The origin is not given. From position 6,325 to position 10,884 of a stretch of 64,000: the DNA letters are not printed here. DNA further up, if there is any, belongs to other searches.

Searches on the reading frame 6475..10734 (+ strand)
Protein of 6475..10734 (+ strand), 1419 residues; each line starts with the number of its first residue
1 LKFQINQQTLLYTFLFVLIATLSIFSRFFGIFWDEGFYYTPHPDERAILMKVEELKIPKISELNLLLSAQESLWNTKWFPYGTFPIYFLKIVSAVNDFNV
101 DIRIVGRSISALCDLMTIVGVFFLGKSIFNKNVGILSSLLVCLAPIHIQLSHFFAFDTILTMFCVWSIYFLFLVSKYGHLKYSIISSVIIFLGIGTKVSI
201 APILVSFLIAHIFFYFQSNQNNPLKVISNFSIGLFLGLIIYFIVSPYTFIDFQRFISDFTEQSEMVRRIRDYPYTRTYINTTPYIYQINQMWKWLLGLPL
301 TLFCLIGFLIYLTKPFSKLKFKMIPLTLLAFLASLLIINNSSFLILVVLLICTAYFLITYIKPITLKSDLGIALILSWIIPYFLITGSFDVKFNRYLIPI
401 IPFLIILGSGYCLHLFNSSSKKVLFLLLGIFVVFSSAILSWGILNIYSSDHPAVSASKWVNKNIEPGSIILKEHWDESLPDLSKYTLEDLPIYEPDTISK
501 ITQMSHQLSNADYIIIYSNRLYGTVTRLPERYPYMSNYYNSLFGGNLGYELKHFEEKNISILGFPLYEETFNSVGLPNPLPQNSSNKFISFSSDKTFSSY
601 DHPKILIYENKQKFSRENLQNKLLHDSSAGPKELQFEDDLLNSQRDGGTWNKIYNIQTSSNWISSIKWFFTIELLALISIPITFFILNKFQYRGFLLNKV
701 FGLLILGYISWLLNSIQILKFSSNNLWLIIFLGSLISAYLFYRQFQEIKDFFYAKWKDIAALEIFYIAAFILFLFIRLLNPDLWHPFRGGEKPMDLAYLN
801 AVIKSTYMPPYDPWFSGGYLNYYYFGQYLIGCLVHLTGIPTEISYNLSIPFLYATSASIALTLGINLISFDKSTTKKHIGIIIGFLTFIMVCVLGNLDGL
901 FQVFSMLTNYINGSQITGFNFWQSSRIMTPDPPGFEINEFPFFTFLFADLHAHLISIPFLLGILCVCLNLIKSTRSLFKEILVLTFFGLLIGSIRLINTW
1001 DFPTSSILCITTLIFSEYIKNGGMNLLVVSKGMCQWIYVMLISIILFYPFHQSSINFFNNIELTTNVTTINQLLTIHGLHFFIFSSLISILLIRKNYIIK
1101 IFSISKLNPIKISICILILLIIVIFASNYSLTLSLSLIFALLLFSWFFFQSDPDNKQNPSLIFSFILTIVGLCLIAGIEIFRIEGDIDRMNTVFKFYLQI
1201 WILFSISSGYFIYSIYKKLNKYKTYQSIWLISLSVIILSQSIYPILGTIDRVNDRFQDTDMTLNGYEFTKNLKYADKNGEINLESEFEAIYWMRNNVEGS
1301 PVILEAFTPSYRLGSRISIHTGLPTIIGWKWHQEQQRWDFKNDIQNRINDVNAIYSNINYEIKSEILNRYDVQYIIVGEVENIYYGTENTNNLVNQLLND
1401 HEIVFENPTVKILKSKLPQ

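Call 8: search_protein_families(library=pfam, proteins=[window:6475-10734:+])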
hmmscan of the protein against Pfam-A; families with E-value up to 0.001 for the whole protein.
window:6475-10734:+ (1419 aa): 2 families
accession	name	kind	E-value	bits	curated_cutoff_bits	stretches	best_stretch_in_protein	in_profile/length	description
PF10060.15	DUF2298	-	2.4e-111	373.5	27.8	1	705-1204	1-488/488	Uncharacterized membrane protein (DUF2298)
PF13231.12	PMT_2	-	7.1e-12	46.3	26.1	1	104-240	22-153/160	Dolichyl-phosphate-mannose-protein mannosyltransferase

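Call 9: search_protein_families(library=ncbifam, proteins=[window:6475-10734:+])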
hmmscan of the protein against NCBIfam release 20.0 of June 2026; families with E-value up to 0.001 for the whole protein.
window:6475-10734:+ (1419 aa): 1 family
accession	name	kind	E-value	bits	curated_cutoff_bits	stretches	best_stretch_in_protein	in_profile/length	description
TIGR03662.1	Chlor_Arch_YYY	subfamily_domain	2.7e-160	535.5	300.25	1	662-1413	2-724/727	chlor_Arch_YYY domain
